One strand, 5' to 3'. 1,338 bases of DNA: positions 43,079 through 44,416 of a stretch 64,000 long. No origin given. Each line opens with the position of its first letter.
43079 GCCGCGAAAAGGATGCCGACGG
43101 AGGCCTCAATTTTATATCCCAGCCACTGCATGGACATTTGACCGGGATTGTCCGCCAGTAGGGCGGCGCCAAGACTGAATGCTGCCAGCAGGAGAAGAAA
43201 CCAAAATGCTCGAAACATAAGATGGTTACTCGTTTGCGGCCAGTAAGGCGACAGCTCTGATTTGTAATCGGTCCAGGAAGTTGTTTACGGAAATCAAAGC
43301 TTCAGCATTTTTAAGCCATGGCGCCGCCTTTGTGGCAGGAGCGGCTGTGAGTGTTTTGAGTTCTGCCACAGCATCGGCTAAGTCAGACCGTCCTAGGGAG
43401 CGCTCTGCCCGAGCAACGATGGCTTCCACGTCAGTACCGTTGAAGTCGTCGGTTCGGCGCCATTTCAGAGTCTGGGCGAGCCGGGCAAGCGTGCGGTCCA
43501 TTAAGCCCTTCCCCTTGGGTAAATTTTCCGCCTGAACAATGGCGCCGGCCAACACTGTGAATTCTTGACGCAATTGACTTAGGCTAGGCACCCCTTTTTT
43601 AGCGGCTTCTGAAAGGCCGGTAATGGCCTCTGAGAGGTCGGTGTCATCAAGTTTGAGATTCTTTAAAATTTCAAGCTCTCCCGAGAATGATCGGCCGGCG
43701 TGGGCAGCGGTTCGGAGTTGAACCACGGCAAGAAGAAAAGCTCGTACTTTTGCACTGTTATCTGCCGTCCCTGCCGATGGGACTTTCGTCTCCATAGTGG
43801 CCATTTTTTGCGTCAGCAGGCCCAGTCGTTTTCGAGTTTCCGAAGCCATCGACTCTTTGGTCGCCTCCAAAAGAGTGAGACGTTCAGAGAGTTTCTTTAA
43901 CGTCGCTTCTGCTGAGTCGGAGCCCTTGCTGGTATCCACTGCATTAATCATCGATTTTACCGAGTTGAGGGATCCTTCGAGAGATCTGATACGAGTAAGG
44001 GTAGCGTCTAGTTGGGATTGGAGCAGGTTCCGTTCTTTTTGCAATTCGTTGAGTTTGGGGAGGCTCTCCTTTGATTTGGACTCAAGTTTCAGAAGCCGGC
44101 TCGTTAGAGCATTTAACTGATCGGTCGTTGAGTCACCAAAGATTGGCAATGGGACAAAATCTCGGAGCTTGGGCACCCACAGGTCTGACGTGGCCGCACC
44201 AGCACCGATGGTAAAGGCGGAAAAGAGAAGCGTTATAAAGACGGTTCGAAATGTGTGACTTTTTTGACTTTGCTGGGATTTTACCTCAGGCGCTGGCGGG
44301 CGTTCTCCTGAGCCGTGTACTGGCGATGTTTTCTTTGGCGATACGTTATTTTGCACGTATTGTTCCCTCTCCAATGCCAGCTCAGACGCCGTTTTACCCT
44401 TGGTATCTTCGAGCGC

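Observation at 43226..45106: HemD and an alphaproteobacterial Mic60 (mitofilin) homolog encoded as one polypeptide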

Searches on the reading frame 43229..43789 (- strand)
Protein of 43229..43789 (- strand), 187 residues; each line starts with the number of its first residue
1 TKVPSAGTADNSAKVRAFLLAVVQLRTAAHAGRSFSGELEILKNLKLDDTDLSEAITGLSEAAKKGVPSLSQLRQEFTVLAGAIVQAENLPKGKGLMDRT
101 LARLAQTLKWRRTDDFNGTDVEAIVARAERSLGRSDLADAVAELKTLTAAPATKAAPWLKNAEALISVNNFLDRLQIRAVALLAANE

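Call 53: predict_structure(alignment_id=A3)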
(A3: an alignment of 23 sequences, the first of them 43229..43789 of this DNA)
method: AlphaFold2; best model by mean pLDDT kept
length: 187 residues; sequences in the alignment: 23
mean_pLDDT: 84.1   pTM: 0.75
mean pLDDT of the five models: 84.1, 83.9, 80.9, 80.3, 78.0
residues with pLDDT >= 90: 99; 70-90: 52; 50-70: 33; < 50: 3
segments of 3 or more residues with pLDDT < 50: none
pLDDT, mean of each block of 10 residues (from residue 1): 55 87 94 93 81 79 93 95 86 63 59 67 93 96 96 96 95 90 80
secondary structure, 60 per line:
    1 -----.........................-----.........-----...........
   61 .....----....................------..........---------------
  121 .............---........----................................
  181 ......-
elements in order: H6-30 H36-44 H50-65 H70-89 H96-105 H121-133 H137-144 H149-186

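Call 55: fold_search(model_id=the predicted structure, library=pdb)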
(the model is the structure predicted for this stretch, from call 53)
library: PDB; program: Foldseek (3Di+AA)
matches with E <= 10: 269; with E <= 0.001: 0
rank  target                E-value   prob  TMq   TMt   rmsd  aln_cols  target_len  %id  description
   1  5vju                  3.7e-01  0.21  0.22  0.21  22.7       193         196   16  De Novo Photosynthetic Reaction Center Protein Variant Equipped with His-Tyr H-bond, Heme B, and Cd(II) ions (released 2018-04-25)
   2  8d9p                  4.1e-01  0.23  0.23  0.22  23.4       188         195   17  De Novo Photosynthetic Reaction Center Protein Equipped with Heme B and Mn(II) cations (released 2022-09-28)
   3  6z0c_B                4.3e-01  0.16  0.20  0.20  23.9       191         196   17  Structure of in silico modelled artificial Maquette-3 protein (released 2021-03-17)
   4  5hu6_D                4.3e-01  0.09  0.15  0.12  22.7       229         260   17  Structure of the T. brucei haptoglobin-haemoglobin receptor bound to human haptolgobin-haemoglobin (released 2016-03-02)
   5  2yfa_A                5.2e-01  0.23  0.25  0.21  15.3       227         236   10  X-ray structure of McpS ligand binding domain in complex with malate (released 2012-04-18)
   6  1t98_A                5.2e-01  0.11  0.16  0.12  19.8       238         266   14  Crystal Structure of MukF(1-287) (released 2005-05-24)
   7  5vtl                  5.7e-01  0.25  0.27  0.24  16.7       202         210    9  Structure of metacyclic invariant surface protein , Tb427.07.360, from Trypanosoma brucei. (released 2018-08-08)
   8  3euh_A                6.3e-01  0.10  0.16  0.11  20.1       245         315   16  Crystal Structure of the MukE-MukF Complex (released 2009-01-20)
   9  5j5l                  6.6e-01  0.10  0.14  0.17  21.3       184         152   12  CRYSTAL STRUCTURE OF AFMP4P IN COMPLEX WITH ARACHIDONIC ACID (released 2017-04-05)
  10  5j5k                  7.6e-01  0.09  0.16  0.17  21.3       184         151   12  CRYSTAL STRUCTURE OF AFMP4P IN COMPLEX WITH PALMITIC ACID (released 2017-04-05)
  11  5wqd_G                8.0e-01  0.06  0.13  0.13  21.0       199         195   11  Crystal structure of TRF2 TRFH in complex with an NBS1 peptide (released 2017-03-08)
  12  2yfb_B                8.7e-01  0.16  0.25  0.20  15.0       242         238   11  X-ray structure of McpS ligand binding domain in complex with succinate (released 2012-04-18)
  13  3bu8_A                8.7e-01  0.06  0.14  0.13  21.5       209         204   10  Crystal Structure of TRF2 TRFH domain and TIN2 peptide complex (released 2008-02-19)
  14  3bua_A                9.6e-01  0.10  0.19  0.18  19.7       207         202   11  Crystal Structure of TRF2 TRFH domain and APOLLO peptide complex (released 2008-02-19)
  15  6z0c_A                1.0e+00  0.10  0.20  0.19  24.2       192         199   16  Structure of in silico modelled artificial Maquette-3 protein (released 2021-03-17)
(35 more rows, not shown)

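Call 56: search_solved_structures(query=A3, max_evalue=0.01, show_alignments=2)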
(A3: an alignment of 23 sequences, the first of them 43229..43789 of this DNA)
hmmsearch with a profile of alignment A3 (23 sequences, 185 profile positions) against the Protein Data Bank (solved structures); distinct sequences matched with E-value up to 0.01: 2.
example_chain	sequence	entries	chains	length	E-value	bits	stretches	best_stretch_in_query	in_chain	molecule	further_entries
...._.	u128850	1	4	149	1.3e-10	44.4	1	108-177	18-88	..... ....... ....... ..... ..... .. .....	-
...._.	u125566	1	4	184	4.5e-07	32.8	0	131-169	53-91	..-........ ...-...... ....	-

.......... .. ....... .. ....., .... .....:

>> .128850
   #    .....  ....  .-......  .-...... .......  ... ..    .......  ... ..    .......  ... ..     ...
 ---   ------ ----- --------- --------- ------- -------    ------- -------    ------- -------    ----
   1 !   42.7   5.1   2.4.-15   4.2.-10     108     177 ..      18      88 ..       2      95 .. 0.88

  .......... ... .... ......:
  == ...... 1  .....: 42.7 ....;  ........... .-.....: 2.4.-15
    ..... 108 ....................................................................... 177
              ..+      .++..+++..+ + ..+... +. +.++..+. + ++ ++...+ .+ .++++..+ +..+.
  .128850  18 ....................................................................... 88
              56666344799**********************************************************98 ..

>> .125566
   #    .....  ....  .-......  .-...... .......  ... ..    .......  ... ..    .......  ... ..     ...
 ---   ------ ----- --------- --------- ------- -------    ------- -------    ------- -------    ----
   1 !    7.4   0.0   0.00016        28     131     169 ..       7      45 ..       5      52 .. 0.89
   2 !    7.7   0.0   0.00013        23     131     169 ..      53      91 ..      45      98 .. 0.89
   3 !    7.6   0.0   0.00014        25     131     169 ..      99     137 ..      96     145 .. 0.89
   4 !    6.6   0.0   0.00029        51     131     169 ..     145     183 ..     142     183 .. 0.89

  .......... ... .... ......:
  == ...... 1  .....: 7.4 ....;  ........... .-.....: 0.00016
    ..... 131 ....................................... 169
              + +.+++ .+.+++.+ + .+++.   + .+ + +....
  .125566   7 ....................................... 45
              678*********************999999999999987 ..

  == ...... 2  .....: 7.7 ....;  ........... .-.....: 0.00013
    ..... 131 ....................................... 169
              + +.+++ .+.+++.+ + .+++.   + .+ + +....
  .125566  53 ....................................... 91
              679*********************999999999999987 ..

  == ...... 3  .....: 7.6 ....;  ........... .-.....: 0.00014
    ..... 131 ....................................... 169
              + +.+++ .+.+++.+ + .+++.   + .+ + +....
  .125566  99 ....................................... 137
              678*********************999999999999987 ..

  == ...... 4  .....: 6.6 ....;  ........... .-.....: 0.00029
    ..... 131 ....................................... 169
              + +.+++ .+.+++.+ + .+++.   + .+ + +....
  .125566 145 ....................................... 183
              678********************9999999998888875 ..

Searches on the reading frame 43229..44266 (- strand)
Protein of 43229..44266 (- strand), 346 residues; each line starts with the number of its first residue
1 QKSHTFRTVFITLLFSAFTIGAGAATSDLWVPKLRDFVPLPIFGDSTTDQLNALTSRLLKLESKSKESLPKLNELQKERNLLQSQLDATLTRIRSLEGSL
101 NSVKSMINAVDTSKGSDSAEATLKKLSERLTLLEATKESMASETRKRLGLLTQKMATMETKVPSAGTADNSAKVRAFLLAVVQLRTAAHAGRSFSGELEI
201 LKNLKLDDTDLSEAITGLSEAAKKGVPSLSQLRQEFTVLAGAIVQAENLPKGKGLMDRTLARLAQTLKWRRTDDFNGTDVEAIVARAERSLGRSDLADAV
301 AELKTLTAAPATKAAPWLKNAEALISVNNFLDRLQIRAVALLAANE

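Call 27: search_protein_representatives(protein=window:43229-44266:-)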
Query: 346 residues. Proteins with E-value up to 0.001 (for the whole library): 4614; up to 1e-10: 1260; up to 1e-30: 33. The best 150 are listed.
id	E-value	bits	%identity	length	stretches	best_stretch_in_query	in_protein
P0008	5.0e-121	420.4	63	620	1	2-346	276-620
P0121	5.6e-77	275.8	46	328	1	20-346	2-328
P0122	2.1e-67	244.3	43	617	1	2-343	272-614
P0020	1.6e-62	228.3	39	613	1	4-345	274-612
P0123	2.0e-57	211.6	43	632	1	4-342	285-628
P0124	3.9e-56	207.4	41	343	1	9-342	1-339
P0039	1.5e-54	202.2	39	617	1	18-343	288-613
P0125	4.1e-54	200.7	41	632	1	7-342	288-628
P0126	9.4e-51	189.7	35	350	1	7-335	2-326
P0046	1.2e-50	189.3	39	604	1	3-342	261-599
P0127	2.5e-49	185.0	35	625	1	2-341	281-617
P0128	4.0e-49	184.3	36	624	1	8-344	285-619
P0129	9.2e-46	173.3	40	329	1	14-344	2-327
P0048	5.1e-43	164.3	34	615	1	7-344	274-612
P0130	2.0e-42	162.4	32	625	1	2-342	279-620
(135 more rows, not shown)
